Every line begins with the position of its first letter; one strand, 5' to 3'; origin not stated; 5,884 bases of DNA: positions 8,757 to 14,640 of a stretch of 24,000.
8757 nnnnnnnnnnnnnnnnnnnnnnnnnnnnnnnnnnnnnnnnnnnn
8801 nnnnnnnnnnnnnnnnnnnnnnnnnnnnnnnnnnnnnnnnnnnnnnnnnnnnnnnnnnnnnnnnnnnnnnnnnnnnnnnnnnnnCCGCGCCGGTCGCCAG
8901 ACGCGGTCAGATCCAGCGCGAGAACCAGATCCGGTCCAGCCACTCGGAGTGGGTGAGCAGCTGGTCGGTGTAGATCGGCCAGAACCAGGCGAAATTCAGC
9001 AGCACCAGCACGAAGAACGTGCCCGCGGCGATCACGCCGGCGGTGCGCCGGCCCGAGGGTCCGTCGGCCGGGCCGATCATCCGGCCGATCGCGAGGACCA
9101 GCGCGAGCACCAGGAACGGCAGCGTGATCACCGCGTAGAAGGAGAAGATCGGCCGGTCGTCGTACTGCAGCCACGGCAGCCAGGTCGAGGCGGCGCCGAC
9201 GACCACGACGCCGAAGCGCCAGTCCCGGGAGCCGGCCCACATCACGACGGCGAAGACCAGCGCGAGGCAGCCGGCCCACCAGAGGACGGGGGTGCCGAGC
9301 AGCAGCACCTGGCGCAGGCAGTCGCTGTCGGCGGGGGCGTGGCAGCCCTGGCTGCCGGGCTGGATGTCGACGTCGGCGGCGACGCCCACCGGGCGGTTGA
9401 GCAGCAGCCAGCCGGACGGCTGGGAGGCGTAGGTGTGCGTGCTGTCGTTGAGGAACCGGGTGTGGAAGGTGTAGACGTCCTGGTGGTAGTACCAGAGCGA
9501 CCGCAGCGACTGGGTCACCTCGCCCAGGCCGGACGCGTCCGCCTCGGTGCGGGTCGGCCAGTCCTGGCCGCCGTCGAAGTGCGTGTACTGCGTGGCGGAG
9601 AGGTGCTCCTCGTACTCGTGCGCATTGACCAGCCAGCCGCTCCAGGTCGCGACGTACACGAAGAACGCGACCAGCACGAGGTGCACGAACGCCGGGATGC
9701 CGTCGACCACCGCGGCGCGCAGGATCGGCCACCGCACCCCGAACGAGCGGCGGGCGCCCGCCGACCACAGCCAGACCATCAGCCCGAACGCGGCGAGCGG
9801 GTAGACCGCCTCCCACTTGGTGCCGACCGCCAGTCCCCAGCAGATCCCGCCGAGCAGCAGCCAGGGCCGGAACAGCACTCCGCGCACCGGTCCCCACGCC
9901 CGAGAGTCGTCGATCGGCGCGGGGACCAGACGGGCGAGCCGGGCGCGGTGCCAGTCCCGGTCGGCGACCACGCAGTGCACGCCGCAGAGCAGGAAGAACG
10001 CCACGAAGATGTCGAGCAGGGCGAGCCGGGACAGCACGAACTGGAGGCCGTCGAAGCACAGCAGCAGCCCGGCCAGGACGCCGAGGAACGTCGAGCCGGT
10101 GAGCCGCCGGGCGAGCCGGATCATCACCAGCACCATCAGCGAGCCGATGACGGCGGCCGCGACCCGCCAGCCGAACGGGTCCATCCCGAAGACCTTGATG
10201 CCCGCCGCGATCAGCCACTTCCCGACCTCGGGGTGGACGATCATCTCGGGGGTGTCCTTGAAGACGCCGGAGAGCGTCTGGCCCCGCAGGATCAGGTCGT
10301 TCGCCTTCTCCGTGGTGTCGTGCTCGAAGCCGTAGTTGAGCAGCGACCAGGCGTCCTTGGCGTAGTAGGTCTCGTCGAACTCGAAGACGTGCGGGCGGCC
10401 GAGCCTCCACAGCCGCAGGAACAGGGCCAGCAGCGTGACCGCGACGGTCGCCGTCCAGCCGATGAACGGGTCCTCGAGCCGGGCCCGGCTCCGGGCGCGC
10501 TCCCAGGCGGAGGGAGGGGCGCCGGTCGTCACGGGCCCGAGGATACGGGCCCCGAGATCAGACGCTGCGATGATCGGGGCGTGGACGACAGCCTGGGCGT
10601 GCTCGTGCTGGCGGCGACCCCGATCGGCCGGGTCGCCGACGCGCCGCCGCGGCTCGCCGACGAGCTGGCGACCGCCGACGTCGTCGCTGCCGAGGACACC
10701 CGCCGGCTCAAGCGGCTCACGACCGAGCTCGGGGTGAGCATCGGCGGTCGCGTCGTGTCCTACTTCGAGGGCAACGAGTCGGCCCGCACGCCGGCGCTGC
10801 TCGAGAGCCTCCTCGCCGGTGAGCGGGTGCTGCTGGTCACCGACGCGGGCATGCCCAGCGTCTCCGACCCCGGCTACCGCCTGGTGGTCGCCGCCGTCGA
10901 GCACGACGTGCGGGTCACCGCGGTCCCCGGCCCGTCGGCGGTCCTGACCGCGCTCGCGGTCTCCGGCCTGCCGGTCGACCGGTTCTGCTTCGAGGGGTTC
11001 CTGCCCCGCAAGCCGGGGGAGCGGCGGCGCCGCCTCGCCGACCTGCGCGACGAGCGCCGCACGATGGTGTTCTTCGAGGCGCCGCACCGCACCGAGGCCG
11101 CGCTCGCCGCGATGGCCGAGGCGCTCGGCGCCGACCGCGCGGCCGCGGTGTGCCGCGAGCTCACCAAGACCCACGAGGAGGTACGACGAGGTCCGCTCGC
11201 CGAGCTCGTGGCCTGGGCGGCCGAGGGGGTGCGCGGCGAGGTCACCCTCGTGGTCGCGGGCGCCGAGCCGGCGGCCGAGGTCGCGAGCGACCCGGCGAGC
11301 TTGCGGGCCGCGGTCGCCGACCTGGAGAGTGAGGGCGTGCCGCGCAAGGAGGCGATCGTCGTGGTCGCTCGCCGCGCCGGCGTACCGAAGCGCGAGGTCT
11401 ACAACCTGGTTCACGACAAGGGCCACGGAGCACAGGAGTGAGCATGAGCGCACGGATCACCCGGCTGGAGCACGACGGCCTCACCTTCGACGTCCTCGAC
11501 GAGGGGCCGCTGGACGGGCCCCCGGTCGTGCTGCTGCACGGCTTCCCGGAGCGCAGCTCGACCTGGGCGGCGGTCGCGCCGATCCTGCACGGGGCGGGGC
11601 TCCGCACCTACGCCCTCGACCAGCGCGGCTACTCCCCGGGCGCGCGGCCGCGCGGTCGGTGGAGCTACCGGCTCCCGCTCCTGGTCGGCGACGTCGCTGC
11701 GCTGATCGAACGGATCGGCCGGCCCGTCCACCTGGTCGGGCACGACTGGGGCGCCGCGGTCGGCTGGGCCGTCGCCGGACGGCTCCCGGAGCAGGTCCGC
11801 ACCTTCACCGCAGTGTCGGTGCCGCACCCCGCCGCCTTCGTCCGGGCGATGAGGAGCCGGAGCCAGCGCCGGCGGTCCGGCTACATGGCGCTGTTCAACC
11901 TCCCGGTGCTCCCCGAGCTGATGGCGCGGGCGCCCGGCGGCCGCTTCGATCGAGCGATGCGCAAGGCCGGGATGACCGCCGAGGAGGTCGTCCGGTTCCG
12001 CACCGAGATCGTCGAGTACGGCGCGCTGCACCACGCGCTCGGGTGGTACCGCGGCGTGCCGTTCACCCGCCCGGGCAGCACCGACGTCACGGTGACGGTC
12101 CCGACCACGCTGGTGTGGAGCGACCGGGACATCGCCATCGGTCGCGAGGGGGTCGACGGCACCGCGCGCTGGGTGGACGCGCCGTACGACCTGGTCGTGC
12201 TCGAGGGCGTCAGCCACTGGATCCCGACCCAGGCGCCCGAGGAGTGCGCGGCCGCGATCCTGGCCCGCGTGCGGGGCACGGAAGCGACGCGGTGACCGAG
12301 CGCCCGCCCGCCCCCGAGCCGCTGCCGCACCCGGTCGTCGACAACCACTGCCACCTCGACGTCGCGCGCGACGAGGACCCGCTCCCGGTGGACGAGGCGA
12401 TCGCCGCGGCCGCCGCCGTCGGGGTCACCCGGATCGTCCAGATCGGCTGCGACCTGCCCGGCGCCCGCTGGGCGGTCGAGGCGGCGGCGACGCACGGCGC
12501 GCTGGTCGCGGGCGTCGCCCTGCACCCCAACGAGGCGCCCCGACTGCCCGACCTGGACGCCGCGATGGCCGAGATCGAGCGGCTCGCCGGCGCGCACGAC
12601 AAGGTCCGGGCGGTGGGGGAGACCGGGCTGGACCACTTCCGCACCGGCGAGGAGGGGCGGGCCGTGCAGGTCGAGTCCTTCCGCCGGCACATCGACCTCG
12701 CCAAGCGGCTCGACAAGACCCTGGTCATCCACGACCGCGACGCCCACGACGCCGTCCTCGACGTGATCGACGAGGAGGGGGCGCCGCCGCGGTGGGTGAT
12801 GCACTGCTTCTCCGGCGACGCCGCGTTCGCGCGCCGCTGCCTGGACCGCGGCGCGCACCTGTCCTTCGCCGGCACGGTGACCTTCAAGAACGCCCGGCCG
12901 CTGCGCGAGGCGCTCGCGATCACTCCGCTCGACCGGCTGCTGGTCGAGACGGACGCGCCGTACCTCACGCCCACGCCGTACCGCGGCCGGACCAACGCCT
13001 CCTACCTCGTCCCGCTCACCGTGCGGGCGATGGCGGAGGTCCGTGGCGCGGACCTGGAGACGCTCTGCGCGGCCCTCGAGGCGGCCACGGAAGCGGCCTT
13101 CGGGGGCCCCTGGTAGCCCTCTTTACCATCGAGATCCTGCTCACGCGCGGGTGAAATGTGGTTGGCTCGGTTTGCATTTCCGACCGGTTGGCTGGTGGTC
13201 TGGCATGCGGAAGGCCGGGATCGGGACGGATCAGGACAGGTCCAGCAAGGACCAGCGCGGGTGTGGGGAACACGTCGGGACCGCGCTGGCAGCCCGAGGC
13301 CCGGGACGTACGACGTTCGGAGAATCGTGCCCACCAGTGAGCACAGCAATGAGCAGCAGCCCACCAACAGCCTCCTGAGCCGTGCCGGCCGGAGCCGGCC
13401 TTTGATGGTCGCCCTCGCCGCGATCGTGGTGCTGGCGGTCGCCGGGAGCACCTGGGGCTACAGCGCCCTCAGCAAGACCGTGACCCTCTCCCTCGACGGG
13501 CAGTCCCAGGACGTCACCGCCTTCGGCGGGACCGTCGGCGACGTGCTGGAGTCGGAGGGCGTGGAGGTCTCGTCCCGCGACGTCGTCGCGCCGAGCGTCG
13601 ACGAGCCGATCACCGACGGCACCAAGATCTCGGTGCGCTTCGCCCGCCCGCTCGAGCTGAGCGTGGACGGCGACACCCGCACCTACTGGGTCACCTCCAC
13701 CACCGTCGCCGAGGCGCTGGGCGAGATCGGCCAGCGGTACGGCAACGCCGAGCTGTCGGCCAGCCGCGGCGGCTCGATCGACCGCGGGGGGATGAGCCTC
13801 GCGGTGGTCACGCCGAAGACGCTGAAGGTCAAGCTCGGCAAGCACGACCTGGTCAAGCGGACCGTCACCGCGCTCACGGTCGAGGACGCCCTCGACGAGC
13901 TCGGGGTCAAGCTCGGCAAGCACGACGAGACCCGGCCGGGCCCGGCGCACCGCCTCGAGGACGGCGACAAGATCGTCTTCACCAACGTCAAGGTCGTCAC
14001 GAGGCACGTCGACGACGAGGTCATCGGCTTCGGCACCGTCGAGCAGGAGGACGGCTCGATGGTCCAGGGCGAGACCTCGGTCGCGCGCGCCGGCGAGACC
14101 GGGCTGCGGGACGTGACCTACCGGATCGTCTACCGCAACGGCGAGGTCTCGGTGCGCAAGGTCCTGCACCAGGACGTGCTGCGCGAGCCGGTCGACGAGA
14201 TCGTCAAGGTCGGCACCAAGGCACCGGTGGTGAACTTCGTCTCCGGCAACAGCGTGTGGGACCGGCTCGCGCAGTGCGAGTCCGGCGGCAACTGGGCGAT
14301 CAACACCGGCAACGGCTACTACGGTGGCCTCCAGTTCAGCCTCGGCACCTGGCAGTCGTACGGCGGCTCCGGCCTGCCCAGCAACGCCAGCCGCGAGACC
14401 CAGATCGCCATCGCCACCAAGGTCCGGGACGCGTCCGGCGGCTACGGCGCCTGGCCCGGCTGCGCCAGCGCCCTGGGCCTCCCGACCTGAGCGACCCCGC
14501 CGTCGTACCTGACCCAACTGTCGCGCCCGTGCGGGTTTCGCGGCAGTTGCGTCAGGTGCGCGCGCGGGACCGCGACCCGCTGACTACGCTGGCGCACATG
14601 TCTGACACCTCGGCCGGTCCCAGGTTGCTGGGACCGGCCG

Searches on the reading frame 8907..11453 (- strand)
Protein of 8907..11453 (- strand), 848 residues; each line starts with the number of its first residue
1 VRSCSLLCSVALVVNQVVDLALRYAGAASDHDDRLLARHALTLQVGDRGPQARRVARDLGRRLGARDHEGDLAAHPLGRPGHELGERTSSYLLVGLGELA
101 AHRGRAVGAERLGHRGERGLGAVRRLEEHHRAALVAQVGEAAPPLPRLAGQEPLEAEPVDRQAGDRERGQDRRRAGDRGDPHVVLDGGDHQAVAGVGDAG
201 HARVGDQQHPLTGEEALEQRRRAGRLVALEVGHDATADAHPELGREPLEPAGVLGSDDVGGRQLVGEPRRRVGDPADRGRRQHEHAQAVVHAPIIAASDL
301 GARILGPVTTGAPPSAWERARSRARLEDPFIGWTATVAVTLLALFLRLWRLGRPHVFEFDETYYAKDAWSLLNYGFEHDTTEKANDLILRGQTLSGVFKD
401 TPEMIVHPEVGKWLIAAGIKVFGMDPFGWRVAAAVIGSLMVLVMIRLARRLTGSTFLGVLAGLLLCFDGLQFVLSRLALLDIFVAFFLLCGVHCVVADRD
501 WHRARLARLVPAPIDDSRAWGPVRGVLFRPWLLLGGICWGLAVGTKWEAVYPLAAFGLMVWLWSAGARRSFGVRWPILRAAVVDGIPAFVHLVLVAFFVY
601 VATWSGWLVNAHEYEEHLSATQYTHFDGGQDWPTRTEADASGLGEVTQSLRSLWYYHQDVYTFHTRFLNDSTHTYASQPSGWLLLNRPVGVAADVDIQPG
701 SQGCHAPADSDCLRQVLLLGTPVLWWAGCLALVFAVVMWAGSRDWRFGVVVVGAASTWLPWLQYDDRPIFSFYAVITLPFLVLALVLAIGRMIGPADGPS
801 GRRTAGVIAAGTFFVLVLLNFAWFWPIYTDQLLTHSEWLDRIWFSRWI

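Call 60: search_protein_families(library=pfam, proteins=[window:8907-11453:-], max_evalue=0.00001)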
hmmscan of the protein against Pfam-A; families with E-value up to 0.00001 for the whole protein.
window:8907-11453:- (848 aa): 3 families
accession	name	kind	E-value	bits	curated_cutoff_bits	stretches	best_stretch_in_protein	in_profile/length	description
PF02366.24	PMT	-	5.6e-17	62.6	22.7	1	338-592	2-234/245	Dolichyl-phosphate-mannose-protein mannosyltransferase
PF16192.10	PMT_4TMC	-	2.2e-11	44.1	32.4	1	651-847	3-202/202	C-terminal four TMM region of protein-O-mannosyltransferase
PF13231.12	PMT_2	-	2.1e-07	31.7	26.1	1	407-496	2-90/160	Dolichyl-phosphate-mannose-protein mannosyltransferase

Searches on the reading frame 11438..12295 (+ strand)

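Call 60: search_protein_families(library=pfam, proteins=[window:11438-12295:+], max_evalue=0.00001)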
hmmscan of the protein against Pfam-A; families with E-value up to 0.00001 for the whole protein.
window:11438-12295:+ (285 aa): 3 families
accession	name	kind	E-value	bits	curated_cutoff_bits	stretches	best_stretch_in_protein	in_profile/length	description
PF12697.13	Abhydrolase_6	-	1.6e-19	71.9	26.3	1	30-273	1-217/217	Alpha/beta hydrolase family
PF00561.26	Abhydrolase_1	-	7.6e-19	68.8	25.8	1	28-172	1-150/245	alpha/beta hydrolase fold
PF12146.15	Hydrolase_4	-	6.5e-10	39.1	27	1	30-123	7-104/239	Serine aminopeptidase, S33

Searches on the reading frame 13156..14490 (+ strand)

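Call 60: search_protein_families(library=pfam, proteins=[window:13156-14490:+], max_evalue=0.00001)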
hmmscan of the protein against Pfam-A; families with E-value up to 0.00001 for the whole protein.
window:13156-14490:+ (444 aa): 3 families
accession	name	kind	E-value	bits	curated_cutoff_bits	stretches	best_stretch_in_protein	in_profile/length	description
PF06737.19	Transglycosylas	-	3.1e-29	101.9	27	1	365-436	4-77/77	Transglycosylase-like domain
PF03990.20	DUF348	-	2.6e-26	91.5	24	2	109-149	1-41/41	G5-linked-Ubiquitin-like domain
PF07501.17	G5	-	5.5e-21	75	23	1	282-355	2-75/75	G5 domain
